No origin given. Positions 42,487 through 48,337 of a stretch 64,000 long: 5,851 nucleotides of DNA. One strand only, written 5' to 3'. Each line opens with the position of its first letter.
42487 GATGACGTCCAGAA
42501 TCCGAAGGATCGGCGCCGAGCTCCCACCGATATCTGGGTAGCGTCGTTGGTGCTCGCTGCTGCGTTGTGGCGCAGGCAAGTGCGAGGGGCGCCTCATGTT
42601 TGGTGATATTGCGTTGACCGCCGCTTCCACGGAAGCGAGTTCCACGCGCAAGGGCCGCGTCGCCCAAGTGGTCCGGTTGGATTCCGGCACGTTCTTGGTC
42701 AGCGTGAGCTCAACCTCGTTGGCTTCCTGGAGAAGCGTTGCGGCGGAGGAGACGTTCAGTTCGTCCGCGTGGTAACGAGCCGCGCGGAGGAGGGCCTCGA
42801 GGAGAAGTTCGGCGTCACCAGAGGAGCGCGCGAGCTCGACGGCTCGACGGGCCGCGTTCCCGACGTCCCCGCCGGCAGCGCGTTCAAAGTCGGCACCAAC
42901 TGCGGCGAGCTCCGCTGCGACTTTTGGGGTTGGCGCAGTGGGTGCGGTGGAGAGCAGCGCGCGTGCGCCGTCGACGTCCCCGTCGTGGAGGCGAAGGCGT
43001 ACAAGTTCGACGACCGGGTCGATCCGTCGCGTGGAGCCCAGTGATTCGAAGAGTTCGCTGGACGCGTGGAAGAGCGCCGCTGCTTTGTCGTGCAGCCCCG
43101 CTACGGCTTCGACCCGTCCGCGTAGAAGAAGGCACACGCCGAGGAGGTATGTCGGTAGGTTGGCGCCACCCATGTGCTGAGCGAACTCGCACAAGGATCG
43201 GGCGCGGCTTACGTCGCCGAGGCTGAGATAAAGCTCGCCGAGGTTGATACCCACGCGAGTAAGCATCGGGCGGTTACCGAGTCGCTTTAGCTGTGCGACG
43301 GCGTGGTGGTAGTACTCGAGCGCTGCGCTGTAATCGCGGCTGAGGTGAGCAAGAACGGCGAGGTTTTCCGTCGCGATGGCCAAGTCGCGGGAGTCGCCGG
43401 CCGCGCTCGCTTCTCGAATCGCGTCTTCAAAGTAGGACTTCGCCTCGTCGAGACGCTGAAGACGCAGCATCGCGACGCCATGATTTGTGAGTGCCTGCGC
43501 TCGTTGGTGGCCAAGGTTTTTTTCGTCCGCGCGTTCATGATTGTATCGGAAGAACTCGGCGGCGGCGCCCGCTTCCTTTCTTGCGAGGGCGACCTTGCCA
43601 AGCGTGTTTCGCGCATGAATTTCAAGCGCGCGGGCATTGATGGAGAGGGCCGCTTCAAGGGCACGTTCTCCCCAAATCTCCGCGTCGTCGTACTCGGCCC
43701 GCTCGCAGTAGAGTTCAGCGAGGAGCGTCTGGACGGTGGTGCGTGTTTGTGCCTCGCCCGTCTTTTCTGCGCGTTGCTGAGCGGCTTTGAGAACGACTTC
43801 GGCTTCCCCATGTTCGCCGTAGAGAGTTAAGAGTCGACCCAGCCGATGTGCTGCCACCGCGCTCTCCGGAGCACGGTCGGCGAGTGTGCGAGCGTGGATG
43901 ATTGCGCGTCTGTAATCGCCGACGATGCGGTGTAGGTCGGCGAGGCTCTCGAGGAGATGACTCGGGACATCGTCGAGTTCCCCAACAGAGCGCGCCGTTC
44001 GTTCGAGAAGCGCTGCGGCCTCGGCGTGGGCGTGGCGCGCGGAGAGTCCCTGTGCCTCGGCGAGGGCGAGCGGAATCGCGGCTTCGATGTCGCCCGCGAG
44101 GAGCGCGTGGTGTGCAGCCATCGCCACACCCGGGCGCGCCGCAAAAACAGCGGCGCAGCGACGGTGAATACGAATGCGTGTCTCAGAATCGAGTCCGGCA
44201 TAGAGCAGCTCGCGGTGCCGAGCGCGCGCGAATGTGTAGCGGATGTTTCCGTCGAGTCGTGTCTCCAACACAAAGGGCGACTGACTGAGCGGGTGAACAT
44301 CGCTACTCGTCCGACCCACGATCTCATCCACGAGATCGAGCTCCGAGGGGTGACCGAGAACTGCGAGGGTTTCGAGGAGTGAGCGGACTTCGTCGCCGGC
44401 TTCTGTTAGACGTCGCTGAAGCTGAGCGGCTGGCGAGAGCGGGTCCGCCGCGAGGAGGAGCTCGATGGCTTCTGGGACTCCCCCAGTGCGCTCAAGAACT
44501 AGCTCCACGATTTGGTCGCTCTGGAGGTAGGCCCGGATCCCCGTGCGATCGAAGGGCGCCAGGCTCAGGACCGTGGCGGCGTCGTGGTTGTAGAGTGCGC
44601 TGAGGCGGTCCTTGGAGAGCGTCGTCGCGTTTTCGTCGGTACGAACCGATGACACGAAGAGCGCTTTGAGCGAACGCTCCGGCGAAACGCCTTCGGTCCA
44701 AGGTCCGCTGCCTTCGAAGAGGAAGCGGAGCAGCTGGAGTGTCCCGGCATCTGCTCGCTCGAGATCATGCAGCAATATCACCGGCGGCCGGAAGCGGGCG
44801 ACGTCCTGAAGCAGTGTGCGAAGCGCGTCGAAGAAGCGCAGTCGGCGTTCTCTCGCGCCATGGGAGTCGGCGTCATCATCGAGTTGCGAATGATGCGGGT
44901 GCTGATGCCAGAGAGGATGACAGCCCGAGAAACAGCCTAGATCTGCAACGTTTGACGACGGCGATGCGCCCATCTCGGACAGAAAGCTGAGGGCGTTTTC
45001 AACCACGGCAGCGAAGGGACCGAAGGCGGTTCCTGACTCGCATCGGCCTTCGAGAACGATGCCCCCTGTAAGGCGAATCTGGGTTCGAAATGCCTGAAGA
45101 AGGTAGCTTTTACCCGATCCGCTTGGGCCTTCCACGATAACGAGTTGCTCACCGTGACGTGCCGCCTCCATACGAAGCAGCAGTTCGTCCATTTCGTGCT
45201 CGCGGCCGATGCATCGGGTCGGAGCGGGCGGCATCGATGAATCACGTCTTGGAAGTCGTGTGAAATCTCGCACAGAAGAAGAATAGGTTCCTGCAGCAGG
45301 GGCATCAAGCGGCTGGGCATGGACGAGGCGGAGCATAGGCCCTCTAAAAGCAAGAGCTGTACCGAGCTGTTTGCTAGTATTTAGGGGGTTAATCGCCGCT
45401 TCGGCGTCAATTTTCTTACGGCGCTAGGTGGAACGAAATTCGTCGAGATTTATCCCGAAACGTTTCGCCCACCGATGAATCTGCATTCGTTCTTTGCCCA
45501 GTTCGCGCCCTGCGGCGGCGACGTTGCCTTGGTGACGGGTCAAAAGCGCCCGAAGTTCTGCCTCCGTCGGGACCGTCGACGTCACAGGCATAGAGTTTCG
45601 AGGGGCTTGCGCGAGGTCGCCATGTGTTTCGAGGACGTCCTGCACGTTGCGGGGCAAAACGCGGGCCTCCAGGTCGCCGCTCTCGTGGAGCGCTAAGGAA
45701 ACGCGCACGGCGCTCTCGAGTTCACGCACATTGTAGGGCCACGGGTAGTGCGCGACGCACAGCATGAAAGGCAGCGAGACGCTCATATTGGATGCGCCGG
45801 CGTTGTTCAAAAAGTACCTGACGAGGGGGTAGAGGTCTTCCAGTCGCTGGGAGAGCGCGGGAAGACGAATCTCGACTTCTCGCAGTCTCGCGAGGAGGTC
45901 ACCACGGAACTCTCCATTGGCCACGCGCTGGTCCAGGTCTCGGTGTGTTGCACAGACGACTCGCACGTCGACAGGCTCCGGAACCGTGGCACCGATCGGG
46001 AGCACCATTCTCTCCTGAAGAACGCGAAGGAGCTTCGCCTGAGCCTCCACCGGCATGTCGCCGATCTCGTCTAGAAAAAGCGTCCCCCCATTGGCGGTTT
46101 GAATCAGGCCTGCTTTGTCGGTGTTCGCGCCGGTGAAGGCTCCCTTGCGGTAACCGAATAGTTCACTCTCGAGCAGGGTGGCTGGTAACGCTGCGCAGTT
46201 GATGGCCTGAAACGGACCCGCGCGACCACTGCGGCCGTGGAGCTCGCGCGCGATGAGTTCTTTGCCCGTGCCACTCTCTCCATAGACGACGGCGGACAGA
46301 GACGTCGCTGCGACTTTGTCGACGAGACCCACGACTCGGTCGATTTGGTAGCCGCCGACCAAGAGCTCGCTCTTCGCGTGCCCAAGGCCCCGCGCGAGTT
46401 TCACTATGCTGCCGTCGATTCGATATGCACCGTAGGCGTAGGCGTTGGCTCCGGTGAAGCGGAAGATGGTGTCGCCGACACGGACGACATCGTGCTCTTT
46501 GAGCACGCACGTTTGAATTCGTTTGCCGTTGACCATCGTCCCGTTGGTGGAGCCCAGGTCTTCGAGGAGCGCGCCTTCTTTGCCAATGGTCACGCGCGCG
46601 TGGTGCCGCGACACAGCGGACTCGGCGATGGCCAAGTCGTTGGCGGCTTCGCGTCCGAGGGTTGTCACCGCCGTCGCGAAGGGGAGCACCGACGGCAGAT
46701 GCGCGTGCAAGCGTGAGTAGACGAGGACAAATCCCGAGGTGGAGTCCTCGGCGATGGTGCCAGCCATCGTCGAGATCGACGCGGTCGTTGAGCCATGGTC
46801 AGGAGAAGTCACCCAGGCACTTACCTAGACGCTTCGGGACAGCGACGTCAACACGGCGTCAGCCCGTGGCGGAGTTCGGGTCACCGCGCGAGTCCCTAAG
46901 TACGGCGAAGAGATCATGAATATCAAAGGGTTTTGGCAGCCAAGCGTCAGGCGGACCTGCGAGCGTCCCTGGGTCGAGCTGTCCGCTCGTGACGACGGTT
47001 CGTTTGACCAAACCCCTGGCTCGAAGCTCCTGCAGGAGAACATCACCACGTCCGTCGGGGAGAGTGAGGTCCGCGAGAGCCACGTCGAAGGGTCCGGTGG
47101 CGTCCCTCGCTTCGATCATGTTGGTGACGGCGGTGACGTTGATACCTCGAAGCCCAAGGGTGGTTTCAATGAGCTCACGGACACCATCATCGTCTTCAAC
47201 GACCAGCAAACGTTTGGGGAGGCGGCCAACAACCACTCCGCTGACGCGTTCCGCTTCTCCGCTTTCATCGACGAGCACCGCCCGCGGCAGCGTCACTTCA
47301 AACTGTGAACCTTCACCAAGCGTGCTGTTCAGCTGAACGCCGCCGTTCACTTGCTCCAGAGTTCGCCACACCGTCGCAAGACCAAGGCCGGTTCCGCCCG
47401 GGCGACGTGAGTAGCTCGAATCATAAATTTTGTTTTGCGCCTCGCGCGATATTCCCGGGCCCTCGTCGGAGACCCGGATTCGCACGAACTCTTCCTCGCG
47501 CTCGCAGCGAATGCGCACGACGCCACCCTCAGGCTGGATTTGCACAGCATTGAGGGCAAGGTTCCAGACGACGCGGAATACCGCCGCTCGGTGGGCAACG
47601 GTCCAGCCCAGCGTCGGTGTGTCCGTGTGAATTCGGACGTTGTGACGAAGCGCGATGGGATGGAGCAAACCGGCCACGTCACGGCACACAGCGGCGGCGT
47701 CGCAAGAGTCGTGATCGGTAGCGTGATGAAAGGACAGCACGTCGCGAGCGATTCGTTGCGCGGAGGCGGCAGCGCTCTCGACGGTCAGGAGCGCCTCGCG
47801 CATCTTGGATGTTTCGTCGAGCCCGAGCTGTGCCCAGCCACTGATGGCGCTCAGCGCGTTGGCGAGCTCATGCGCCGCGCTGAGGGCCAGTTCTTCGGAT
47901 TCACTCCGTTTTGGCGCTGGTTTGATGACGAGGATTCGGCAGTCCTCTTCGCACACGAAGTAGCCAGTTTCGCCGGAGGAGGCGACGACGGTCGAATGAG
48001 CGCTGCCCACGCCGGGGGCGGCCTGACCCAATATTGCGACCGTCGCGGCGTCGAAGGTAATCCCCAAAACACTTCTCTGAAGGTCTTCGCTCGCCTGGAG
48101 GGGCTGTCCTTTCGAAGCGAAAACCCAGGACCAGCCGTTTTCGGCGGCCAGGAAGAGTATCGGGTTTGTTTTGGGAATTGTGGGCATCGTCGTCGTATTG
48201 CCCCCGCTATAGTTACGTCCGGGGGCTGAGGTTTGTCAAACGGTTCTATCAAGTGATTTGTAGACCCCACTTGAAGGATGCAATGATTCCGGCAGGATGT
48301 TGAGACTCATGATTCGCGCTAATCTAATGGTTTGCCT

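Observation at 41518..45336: STAND-type NTPase + TPR sensor array fused to a complete sigma-54 enhancer-binding module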

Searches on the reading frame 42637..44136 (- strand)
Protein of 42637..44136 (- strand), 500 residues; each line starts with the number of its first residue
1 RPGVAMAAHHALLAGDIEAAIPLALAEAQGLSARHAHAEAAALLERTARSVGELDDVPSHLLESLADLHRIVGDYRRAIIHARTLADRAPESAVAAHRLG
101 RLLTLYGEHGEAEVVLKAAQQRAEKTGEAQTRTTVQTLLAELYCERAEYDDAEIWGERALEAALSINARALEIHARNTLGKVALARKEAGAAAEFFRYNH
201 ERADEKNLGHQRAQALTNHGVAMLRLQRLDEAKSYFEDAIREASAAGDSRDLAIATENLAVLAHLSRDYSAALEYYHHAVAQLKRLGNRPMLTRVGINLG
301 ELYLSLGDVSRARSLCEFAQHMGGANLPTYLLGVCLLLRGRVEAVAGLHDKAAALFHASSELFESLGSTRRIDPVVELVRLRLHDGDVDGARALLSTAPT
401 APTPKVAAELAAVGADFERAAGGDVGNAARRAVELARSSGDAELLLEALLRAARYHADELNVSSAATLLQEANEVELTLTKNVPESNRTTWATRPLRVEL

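Call 89: search_protein_families(library=pfam, proteins=[window:42637-44136:-], max_evalue=0.1)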
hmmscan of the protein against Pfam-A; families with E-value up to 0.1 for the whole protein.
window:42637-44136:- (500 aa): 14 families
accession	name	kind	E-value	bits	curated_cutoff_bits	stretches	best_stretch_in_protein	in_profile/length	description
PF13424.12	TPR_12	-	3e-18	66.2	30.1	5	212-283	2-75/77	Tetratricopeptide repeat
PF17874.7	TPR_MalT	-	5e-12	46.2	45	1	211-455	38-272/336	MalT-like TPR region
PF13181.12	TPR_8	-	8e-06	26.1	25.7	1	213-241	1-29/34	Tetratricopeptide repeat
PF14559.12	TPR_19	-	1.6e-05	25.6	25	1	73-129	5-61/68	Tetratricopeptide repeat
PF00515.34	TPR_1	-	4.4e-05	23.6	27.8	0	258-280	6-28/34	Tetratricopeptide repeat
PF07719.23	TPR_2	-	0.00013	22.3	27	0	216-242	4-30/34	Tetratricopeptide repeat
PF13374.12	TPR_10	-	0.00048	20.5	27.5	0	138-161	7-30/42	Tetratricopeptide repeat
PF13431.12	TPR_17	-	0.0011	19.5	24.4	0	87-113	7-33/34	Tetratricopeptide repeat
PF13174.12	TPR_6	-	0.0023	18.9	26.3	0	214-242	1-29/33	Tetratricopeptide repeat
PF25064.1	ARM_TT21_5th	-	0.0027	18.4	27.8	0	65-133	7-75/117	TT21 fifth ARM repeats domain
PF23300.3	HEAT_Nup120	-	0.0031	17.8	29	0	220-283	33-95/170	Nucleoporin Nup120, HEAT repeats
PF13176.12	TPR_7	-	0.018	15.5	27.9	0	257-289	3-35/36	Tetratricopeptide repeat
PF13428.12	TPR_14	-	0.058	14.6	23.5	0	61-102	3-44/44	Tetratricopeptide repeat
PF24885.1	TPR_NPHP3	-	0.075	12.8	100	0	46-165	93-215/239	Nephrocystin-3 TPR domain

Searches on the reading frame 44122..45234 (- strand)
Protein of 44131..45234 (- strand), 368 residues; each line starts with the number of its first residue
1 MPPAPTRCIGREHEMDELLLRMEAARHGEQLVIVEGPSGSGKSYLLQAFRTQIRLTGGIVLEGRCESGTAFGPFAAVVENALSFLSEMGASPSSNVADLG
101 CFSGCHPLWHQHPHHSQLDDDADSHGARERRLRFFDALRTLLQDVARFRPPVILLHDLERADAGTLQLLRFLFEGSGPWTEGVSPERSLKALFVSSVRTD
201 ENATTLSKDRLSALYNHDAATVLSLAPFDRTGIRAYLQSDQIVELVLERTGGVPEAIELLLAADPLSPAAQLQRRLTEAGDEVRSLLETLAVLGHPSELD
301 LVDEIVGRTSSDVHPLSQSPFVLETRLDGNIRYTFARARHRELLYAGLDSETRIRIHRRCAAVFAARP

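Call 88: search_solved_structures(query=A7, max_evalue=1, show_alignments=2)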
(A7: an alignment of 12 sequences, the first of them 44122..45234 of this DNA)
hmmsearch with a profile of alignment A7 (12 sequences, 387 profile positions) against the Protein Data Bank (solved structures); distinct sequences matched with E-value up to 1: 146 (the best 60 are shown).
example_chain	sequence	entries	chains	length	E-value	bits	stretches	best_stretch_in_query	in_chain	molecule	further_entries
6c2u_A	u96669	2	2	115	6.8e-05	25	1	20-67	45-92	phosphate-loop protein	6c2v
9jix_A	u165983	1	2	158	0.0012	20.9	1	29-68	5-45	De Novo Designed ATPase, PL2x4_2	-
2ynm_A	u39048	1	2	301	0.0017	20.3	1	27-94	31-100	LIGHT-INDEPENDENT PROTOCHLOROPHYLLIDE REDUCTASE IRON-SULFUR ATP-BINDING PROTEIN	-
3fwy_A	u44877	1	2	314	0.0059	18.6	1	22-95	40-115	Light-independent protochlorophyllide reductase iron-sulfur ATP-binding protein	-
6uyk_A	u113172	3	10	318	0.0061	18.5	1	22-95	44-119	Light-independent protochlorophyllide reductase iron-sulfur ATP-binding protein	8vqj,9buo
4rh7_A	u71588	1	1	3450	0.022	16.7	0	32-61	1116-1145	Green fluorescent protein/Cytoplasmic dynein 2 heavy chain 1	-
7p48_6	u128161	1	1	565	0.027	16.4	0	28-49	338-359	ABC-F type ribosomal protection protein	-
6rla_A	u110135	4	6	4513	0.038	15.9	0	32-61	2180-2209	O6-alkylguanine-DNA alkyltransferase mutant,DYNC2H1 variant protein | Methylated-DNA--protein-cysteine methyltransferase,Cytoplasmic dynein 2 heavy chain 1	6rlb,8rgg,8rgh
6sc2_A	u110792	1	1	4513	0.039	15.9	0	32-61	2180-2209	O6-alkylguanine-DNA alkyltransferase mutant,DYNC2H1 variant protein,O6-alkylguanine-DNA al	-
6sc2_B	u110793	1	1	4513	0.042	15.8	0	32-61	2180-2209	O6-alkylguanine-DNA alkyltransferase mutant,DYNC2H1 variant protein,O6-alkylguanine-DNA al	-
6n9l_A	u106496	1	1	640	0.052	15.5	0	28-46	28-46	UvrABC system protein A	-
6y32_B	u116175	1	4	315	0.053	15.5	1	14-71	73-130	Signal recognition particle receptor subunit alpha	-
9qlv_A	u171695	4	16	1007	0.06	15.3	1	7-53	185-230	Disease resistance protein ADR2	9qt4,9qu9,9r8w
6ic4_I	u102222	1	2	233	0.061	15.3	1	28-65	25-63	ABC transporter ATP-binding protein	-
8s0e_G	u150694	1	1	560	0.061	15.3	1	5-74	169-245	Cell division control protein 6 homolog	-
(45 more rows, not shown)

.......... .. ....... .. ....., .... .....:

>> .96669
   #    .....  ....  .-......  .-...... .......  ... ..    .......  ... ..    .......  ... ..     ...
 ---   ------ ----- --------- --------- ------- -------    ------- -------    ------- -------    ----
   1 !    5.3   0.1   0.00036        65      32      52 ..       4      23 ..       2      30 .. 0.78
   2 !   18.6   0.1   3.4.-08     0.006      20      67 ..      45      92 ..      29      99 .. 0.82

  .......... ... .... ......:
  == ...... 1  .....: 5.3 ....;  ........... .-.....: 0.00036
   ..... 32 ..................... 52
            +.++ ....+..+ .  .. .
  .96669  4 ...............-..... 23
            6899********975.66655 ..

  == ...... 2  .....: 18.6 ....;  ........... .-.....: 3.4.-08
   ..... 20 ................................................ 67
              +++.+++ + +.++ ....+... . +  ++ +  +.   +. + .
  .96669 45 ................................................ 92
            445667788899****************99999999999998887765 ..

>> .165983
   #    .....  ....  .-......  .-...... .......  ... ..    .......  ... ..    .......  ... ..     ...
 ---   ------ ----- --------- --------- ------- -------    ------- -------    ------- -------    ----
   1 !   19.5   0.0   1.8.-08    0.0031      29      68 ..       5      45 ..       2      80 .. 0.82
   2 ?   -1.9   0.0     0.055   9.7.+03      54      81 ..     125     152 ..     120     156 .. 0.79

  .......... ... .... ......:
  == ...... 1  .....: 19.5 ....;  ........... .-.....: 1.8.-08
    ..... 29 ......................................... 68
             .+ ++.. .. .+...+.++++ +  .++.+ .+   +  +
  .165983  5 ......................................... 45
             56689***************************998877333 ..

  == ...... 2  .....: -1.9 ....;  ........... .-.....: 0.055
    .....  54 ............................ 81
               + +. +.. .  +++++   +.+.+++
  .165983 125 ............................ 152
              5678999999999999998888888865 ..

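Call 89: search_protein_families(library=pfam, proteins=[window:44131-45234:-], max_evalue=0.1)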
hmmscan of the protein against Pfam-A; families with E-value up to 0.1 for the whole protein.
window:44131-45234:- (368 aa): 13 families
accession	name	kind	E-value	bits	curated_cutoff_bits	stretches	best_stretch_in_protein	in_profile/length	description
PF13191.12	AAA_16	-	9.3e-24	85.2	32.6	1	7-175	1-158/167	AAA ATPase domain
PF20703.3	nSTAND1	-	1.4e-05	25.3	27.1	1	9-48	17-52/379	Novel STAND NTPase 1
PF13401.12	AAA_22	-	0.00012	22.9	27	1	27-174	3-109/130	AAA domain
PF13604.12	AAA_30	-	0.00037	20.7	27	1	24-61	13-50/191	AAA domain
PF00005.33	ABC_tran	-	0.0027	18.7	25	1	27-63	10-46/137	ABC transporter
PF05729.18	NACHT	-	0.0084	16.4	26.7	1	31-52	2-23/167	NACHT domain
PF10923.14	BrxC_BrxD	-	0.0084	15.5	22.2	1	9-60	28-80/414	BREX system ATP-binding protein BrxC/D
PF25199.1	nSTAND_NTPase5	-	0.026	14.8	34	1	16-48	26-60/145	Novel STAND NTPase 5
PF13555.12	AAA_29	-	0.026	14.7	27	1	25-50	20-43/61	P-loop containing region of AAA domain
PF00437.27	T2SSE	-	0.035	13.2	24.9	1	23-53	136-166/370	Type II/IV secretion system protein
PF01637.24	ATPase_2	-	0.042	14.1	33.2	0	11-49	4-40/225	ATPase domain predominantly from Archaea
PF03668.21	RapZ-like_N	-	0.054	13.7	25.4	0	30-49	2-21/158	RapZ-like N-terminal domain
PF05970.20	PIF1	-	0.06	13.4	25.9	1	29-62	22-55/223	PIF1-like helicase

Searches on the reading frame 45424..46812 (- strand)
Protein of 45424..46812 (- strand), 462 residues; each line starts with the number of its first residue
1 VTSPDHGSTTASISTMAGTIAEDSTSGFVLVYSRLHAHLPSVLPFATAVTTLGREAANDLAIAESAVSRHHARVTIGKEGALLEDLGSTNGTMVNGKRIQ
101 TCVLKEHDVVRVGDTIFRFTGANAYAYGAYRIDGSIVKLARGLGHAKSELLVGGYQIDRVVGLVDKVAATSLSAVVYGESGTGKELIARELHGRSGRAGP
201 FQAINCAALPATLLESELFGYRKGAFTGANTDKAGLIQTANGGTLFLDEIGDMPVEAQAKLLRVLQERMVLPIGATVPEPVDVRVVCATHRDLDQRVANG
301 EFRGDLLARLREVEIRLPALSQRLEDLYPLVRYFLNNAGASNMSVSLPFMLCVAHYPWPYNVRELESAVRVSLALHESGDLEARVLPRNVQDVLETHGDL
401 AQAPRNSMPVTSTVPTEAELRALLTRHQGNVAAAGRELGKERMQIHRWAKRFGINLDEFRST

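Call 36: search_protein_families(library=pfam, proteins=[window:45424-46812:-], max_evalue=0.01)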
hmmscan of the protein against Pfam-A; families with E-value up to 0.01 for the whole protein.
window:45424-46812:- (462 aa): 8 families
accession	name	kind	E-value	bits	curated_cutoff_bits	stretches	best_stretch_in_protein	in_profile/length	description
PF00158.32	Sigma54_activat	-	6.5e-62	208.6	20.2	1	156-315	7-167/168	Sigma-54 interaction domain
PF14532.12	Sigma54_activ_2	-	3.9e-19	69.7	25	1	164-320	14-138/138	Sigma-54 interaction domain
PF00498.31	FHA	-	2.6e-17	63.5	20.7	1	50-113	1-67/67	FHA domain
PF16697.10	Yop-YscD_cpl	-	1.9e-12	47.7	33.2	1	44-120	13-91/94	Inner membrane component of T3SS, cytoplasmic domain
PF25601.1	AAA_lid_14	-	6.9e-10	39.1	27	1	322-395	2-79/87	AAA+ ATPase lid domain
PF13191.12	AAA_16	-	2.4e-05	25.3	32.6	1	155-269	7-124/167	AAA ATPase domain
PF07728.20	AAA_5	-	4.1e-05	24.1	22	1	175-287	3-119/139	AAA domain (dynein-related subfamily)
PF01078.27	Mg_chelatase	-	0.006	16.4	20.3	0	228-267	93-132/207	Magnesium chelatase, subunit ChlI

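Call 77: search_protein_families(library=padloc, proteins=[window:45427-46812:-], max_evalue=0.01)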
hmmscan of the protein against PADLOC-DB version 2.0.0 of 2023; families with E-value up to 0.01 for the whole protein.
window:45427-46812:- (462 aa): 3 families
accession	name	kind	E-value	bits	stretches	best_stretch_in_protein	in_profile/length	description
PDLC01995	RtcR_PspF2--CARF_AAA_HTH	-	1.1e-83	280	1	148-454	167-480/481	-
PDLC01993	RtcR--CARF_AAA_HTH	-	5.3e-48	161.7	1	156-397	188-443/523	-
PDLC01994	RtcR_PspF1--CARF_AAA_HTH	-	3.8e-43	146.2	1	164-385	174-397/468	-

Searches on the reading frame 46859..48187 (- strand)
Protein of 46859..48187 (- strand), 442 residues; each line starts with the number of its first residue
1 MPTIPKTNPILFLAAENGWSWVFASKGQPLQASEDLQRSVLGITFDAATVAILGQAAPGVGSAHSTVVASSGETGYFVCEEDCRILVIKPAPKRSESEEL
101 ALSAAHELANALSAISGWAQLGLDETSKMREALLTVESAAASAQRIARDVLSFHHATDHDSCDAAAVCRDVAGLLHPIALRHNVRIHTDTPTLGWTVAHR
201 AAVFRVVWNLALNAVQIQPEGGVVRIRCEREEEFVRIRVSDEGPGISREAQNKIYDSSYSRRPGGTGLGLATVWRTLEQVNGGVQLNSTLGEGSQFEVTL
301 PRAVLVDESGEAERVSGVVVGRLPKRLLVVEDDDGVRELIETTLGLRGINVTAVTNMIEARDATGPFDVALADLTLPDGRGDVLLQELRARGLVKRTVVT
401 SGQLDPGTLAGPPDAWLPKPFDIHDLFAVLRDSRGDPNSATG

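Call 36: search_protein_families(library=pfam, proteins=[window:46859-48187:-], max_evalue=0.01)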
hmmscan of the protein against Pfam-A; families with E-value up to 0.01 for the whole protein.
window:46859-48187:- (442 aa): 6 families
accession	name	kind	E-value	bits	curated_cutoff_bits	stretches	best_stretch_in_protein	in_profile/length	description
PF02518.31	HATPase_c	-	4.1e-21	75.9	26.4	1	201-302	4-109/111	Histidine kinase-, DNA gyrase B-, and HSP90-like ATPase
PF00072.30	Response_reg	-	1e-07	32.5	30.2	1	328-402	2-79/111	Response regulator receiver domain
PF00512.31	HisKA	-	1.4e-05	25.5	26.9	1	99-153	4-60/66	His Kinase A (phospho-acceptor) domain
PF13581.12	HATPase_c_2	-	0.00016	22.1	27.4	1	219-270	52-104/127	Histidine kinase-like ATPase domain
PF10090.15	HPTransfase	-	0.0003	21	22.9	1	191-247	17-76/123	Histidine phosphotransferase C-terminal domain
PF14501.12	HATPase_c_5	-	0.0053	17.1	22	0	209-288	15-90/102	GHKL domain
